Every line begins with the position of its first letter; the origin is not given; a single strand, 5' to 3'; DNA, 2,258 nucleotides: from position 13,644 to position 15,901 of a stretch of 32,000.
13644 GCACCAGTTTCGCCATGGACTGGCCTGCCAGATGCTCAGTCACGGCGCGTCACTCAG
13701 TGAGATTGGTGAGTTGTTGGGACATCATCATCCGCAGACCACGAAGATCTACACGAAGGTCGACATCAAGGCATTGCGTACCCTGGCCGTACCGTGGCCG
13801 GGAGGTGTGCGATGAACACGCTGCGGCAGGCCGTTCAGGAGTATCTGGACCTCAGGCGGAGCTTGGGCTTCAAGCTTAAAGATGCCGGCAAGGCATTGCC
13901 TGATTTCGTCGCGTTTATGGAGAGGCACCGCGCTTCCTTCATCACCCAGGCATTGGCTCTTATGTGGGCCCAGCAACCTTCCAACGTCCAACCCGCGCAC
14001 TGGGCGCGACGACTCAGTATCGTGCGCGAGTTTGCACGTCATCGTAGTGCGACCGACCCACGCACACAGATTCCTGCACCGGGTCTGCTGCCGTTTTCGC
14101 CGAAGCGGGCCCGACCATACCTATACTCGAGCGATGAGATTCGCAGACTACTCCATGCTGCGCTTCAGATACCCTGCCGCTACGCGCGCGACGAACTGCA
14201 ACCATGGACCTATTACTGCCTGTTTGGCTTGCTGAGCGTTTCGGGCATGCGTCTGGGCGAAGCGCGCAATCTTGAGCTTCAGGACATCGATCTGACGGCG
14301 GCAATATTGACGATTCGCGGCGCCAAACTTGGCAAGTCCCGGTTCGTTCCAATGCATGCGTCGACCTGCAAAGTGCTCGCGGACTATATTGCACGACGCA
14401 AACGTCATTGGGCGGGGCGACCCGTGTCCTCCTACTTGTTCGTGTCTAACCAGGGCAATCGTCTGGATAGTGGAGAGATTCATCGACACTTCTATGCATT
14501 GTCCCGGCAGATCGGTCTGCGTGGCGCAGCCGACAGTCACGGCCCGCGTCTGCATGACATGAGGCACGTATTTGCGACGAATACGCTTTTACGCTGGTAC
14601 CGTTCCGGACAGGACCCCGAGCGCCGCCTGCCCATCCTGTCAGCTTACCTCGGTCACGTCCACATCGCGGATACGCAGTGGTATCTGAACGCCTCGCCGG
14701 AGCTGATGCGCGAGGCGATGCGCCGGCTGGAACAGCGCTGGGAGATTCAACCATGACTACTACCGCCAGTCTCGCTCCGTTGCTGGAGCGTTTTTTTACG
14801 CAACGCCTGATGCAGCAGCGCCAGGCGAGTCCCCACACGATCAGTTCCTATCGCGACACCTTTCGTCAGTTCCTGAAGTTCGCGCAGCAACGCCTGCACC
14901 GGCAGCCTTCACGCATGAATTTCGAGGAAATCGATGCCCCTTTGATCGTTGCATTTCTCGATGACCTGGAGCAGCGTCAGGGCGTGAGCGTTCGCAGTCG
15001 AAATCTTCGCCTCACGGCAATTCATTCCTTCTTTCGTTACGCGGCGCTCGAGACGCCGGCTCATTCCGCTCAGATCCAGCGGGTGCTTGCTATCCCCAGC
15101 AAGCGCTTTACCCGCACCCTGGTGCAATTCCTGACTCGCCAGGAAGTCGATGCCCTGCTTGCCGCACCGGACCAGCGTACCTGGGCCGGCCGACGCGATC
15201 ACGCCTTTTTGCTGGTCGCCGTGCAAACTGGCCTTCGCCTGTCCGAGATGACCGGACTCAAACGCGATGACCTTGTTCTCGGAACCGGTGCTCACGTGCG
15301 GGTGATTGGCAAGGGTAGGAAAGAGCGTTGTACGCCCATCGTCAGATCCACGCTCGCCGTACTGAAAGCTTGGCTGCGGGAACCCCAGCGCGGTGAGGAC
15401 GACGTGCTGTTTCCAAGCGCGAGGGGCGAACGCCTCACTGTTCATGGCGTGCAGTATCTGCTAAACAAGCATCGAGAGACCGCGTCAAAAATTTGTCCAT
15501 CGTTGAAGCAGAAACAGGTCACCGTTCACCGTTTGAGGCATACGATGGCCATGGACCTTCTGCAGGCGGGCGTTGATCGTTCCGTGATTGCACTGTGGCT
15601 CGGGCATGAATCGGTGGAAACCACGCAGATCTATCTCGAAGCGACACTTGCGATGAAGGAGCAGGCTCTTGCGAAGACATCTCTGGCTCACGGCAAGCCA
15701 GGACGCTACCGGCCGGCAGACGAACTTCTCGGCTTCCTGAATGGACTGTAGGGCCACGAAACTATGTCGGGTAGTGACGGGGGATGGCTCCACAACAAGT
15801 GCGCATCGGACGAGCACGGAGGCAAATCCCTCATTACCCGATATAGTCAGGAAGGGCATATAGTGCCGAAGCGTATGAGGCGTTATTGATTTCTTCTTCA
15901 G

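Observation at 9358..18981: Palindromic nested RIT structure: intact trio flanked by two identical inverted trios cut at the same nucleotide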

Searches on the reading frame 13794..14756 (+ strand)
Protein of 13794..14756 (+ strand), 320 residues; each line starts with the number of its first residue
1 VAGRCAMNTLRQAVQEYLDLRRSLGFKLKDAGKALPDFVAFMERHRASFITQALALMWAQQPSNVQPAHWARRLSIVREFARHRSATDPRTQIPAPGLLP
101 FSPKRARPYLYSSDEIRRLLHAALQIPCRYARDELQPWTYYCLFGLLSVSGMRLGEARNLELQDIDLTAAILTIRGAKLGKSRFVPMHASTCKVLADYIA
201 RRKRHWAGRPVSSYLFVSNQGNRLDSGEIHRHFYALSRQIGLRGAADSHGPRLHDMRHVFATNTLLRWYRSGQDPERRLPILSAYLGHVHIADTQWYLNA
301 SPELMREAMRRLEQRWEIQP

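Call 8: search_protein_families(library=pfam, proteins=[window:13794-14756:+])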
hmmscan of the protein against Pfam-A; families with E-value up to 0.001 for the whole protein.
window:13794-14756:+ (320 aa): 1 family
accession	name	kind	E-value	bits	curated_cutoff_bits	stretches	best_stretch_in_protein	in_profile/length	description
PF00589.27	Phage_integrase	-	2.2e-24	86.6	27.1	1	113-301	5-169/172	Phage integrase family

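Call 19: find_encoding_contigs(protein=window:13812-14756:+, flank=8000, max_places=10)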
Protein window:13812-14756:+ (314 aa): 24 contigs read that carry it; 10 places shown.
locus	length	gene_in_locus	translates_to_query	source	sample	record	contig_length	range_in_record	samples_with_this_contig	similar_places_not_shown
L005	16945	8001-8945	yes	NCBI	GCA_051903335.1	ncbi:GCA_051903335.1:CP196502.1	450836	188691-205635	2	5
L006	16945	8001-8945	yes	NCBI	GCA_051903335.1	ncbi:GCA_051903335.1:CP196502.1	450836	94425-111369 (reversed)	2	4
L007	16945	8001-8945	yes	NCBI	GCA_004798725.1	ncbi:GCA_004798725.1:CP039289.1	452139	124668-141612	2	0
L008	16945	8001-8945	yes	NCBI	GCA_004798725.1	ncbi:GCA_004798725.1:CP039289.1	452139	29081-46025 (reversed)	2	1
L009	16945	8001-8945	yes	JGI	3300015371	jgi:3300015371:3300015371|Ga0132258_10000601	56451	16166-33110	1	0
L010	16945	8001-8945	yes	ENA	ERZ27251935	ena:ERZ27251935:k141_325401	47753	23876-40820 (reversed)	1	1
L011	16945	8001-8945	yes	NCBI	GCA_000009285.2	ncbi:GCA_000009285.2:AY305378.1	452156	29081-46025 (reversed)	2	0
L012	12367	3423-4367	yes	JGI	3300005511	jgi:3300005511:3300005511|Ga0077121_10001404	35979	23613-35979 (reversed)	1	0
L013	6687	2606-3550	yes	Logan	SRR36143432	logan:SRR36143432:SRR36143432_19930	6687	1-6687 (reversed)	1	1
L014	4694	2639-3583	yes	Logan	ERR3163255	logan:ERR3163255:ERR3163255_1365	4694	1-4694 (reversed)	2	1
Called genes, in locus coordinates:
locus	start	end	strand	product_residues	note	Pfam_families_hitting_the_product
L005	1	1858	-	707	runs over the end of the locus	PF07715:Plug, PF00593:TonB_dep_Rec_b-barrel, PF14905:OMP_b-brl_3 (weak)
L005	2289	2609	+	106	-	-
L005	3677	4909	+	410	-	PF02899:Phage_int_SAM_1 (faint), PF00589:Phage_integrase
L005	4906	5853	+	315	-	PF00589:Phage_integrase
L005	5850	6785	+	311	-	PF02899:Phage_int_SAM_1, PF00589:Phage_integrase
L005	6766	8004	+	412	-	PF13495:Phage_int_SAM_4 (faint), PF02899:Phage_int_SAM_1 (weak), PF00589:Phage_integrase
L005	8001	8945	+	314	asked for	PF00589:Phage_integrase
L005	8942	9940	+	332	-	PF02899:Phage_int_SAM_1, PF13495:Phage_int_SAM_4, PF00589:Phage_integrase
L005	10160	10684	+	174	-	-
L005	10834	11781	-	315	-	PF00589:Phage_integrase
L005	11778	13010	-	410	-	PF02899:Phage_int_SAM_1 (faint), PF00589:Phage_integrase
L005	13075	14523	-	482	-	PF13007:LZ_Tnp_IS66, PF13005:zf-IS66, PF03050:DDE_Tnp_IS66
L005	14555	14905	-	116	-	PF05717:TnpB_IS66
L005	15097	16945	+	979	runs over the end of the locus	PF13700:DUF4158, PF01526:DDE_Tnp_Tn3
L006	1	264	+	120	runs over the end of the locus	-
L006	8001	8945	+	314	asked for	PF00589:Phage_integrase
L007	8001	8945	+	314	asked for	PF00589:Phage_integrase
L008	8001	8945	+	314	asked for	PF00589:Phage_integrase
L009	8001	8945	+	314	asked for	PF00589:Phage_integrase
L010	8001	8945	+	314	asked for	PF00589:Phage_integrase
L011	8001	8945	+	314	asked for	PF00589:Phage_integrase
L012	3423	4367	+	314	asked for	PF00589:Phage_integrase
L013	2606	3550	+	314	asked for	PF00589:Phage_integrase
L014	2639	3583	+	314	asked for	PF00589:Phage_integrase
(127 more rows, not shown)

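Call 56: search_protein_families(library=ncbifam, proteins=[window:13812-14756:+], max_evalue=0.00001)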
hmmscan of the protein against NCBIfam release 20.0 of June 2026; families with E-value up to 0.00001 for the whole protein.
window:13812-14756:+ (314 aa): 9 families
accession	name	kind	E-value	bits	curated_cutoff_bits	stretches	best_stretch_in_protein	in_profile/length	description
TIGR02224.1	recomb_XerC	equivalog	4.1e-25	88.8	335.15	1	51-304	53-287/295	tyrosine recombinase XerC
NF040815.2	recomb_XerA_Arch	equivalog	5.1e-24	85.3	220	1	58-301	55-261/263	site-specific tyrosine recombinase/integron integrase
TIGR02225.1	recomb_XerD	equivalog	1.6e-22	80.2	329.6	1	29-305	25-285/290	site-specific tyrosine recombinase XerD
NF001399.0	PRK00283.1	subfamily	8.4e-22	77.8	279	1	55-304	64-293/300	tyrosine recombinase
NF002331.0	PRK01287.1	subfamily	3.6e-15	55.8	371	1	93-295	130-313/365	site-specific tyrosine recombinase XerC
NF003462.0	PRK05084.1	equivalog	1.6e-12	46.8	267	1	136-308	199-358/360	tyrosine recombinase XerS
TIGR02249.1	integrase_gron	subfamily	3.8e-11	42.9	265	1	133-201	117-185/315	integron integrase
NF007371.0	PRK09871.1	subfamily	4.8e-09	36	222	1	134-292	28-172/198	tyrosine-type DNA invertase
NF007370.0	PRK09870.1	subfamily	7.5e-09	35.5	221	1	109-293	17-178/200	tyrosine-type DNA invertase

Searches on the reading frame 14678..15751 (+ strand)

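Call 8: search_protein_families(library=pfam, proteins=[window:14678-15751:+])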
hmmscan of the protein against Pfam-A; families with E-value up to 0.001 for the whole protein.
window:14678-15751:+ (357 aa): 4 families
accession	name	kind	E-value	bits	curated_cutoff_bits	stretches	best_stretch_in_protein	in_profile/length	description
PF00589.27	Phage_integrase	-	1.6e-32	113.1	27.1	1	151-322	2-168/172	Phage integrase family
PF02899.23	Phage_int_SAM_1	-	2e-13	50.9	22.3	1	40-125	4-82/83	Phage integrase, N-terminal SAM-like domain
PF13495.12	Phage_int_SAM_4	-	3e-08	34.4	27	1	42-122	6-78/85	Phage integrase, N-terminal SAM-like domain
PF13102.12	Phage_int_SAM_5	-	3.5e-05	24.5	22.3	1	39-123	5-83/98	Phage integrase SAM-like domain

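Call 56: search_protein_families(library=ncbifam, proteins=[window:14753-15751:+], max_evalue=0.00001)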
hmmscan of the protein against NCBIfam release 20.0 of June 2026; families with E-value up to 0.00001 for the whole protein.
window:14753-15751:+ (332 aa): 11 families
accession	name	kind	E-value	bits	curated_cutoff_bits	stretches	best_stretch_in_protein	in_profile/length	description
TIGR02224.1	recomb_XerC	equivalog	2.6e-54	184.6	335.15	1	15-304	3-284/295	tyrosine recombinase XerC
TIGR02225.1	recomb_XerD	equivalog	2.3e-47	161.7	329.6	1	15-296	3-273/290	site-specific tyrosine recombinase XerD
NF040815.2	recomb_XerA_Arch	equivalog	1.1e-45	156.3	220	1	20-299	7-256/263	site-specific tyrosine recombinase/integron integrase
NF001399.0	PRK00283.1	subfamily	5.8e-44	150.5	279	1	15-297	12-283/300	tyrosine recombinase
NF002331.0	PRK01287.1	subfamily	2.6e-30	105.6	371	1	3-311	22-326/365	site-specific tyrosine recombinase XerC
TIGR02249.1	integrase_gron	subfamily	2.6e-22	79.6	265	2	18-208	7-177/315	integron integrase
NF003462.0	PRK05084.1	equivalog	7.3e-21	74.3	267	1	147-309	195-356/360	tyrosine recombinase XerS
NF007370.0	PRK09870.1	subfamily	7.3e-11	42.1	221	1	125-295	11-177/200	tyrosine-type DNA invertase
NF007371.0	PRK09871.1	subfamily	1e-10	41.5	222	1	125-296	5-173/198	tyrosine-type DNA invertase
NF011946.0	PRK15417.1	equivalog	6.6e-10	38.7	435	0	23-221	27-213/337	integron integrase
NF041502.1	integrase_1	equivalog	5e-06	25.5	350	0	255-302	318-365/484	site-specific integrase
